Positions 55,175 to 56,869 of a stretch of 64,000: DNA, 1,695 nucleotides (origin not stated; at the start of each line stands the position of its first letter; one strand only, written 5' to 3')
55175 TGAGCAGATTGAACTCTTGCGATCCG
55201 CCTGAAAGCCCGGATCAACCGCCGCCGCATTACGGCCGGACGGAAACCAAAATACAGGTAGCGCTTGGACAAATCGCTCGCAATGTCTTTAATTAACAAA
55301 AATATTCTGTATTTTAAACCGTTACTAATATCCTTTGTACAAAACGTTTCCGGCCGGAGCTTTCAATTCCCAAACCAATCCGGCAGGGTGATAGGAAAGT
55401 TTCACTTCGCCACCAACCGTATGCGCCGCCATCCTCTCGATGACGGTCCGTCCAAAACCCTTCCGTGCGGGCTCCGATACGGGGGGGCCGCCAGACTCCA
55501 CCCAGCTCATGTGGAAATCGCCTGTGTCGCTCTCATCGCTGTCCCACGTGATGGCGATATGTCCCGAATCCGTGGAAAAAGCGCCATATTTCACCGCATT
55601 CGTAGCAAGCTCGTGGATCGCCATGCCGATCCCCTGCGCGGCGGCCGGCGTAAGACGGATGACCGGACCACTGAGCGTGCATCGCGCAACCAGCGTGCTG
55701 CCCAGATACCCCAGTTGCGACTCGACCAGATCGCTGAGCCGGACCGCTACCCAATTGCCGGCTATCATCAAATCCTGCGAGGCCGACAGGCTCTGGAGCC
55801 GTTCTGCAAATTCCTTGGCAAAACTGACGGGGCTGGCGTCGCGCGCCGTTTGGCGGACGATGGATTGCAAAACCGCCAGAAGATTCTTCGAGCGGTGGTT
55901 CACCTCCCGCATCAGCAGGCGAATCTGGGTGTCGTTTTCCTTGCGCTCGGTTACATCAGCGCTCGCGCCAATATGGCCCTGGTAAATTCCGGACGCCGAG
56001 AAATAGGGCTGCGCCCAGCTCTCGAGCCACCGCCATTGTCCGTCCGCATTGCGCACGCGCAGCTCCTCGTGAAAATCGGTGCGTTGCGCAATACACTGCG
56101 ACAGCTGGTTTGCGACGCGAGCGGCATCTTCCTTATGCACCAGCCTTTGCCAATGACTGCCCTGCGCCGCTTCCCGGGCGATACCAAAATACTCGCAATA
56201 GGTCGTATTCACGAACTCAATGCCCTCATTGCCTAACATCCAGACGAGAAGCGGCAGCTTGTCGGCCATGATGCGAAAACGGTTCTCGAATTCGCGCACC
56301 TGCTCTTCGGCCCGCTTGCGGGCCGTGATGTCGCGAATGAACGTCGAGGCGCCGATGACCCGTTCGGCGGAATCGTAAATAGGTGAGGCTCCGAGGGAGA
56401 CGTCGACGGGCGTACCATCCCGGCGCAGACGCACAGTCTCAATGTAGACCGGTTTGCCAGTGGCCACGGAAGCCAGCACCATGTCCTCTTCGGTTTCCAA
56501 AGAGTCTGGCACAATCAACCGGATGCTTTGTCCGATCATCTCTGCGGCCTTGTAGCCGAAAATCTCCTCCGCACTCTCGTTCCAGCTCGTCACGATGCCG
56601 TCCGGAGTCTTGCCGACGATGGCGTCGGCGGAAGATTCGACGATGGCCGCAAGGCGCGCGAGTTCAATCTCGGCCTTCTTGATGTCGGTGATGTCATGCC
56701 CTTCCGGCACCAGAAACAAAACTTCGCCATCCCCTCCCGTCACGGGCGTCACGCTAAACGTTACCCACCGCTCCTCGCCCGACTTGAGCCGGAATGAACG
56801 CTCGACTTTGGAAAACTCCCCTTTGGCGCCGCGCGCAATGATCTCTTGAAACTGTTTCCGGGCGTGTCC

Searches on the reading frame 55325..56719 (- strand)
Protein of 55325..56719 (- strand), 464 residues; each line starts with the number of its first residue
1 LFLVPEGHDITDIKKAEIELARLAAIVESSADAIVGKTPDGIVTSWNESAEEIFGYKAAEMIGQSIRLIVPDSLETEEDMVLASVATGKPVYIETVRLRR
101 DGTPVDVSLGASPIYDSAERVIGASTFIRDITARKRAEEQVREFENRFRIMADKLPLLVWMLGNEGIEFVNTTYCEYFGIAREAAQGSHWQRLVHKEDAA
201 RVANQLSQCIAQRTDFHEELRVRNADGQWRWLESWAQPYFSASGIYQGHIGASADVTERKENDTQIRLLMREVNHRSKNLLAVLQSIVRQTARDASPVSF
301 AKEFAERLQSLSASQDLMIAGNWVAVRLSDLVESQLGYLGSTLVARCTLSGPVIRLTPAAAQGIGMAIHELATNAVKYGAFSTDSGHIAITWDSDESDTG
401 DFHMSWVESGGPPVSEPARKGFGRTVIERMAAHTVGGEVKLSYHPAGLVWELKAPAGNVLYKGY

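Call 53: search_protein_families(library=pfam, proteins=[window:55325-56719:-], max_evalue=0.00001)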
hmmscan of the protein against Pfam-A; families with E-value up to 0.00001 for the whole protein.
window:55325-56719:- (464 aa): 6 families
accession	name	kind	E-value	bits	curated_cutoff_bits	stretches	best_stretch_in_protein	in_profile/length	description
PF00989.32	PAS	-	4.3e-32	110.9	22.6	2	22-131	2-113/113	PAS fold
PF08448.16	PAS_4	-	9e-32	110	23.1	2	167-261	17-110/110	PAS fold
PF08447.18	PAS_3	-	6.6e-28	97.2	25.6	2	169-244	3-80/89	PAS fold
PF13426.13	PAS_9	-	6.1e-26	91.1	27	2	32-133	2-103/103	PAS domain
PF07536.20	HWE_HK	-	5.2e-22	78.8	22.8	1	272-352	1-82/83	HWE histidine kinase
PF13188.13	PAS_8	-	1.6e-12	47.3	21.8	0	21-72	1-49/65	PAS domain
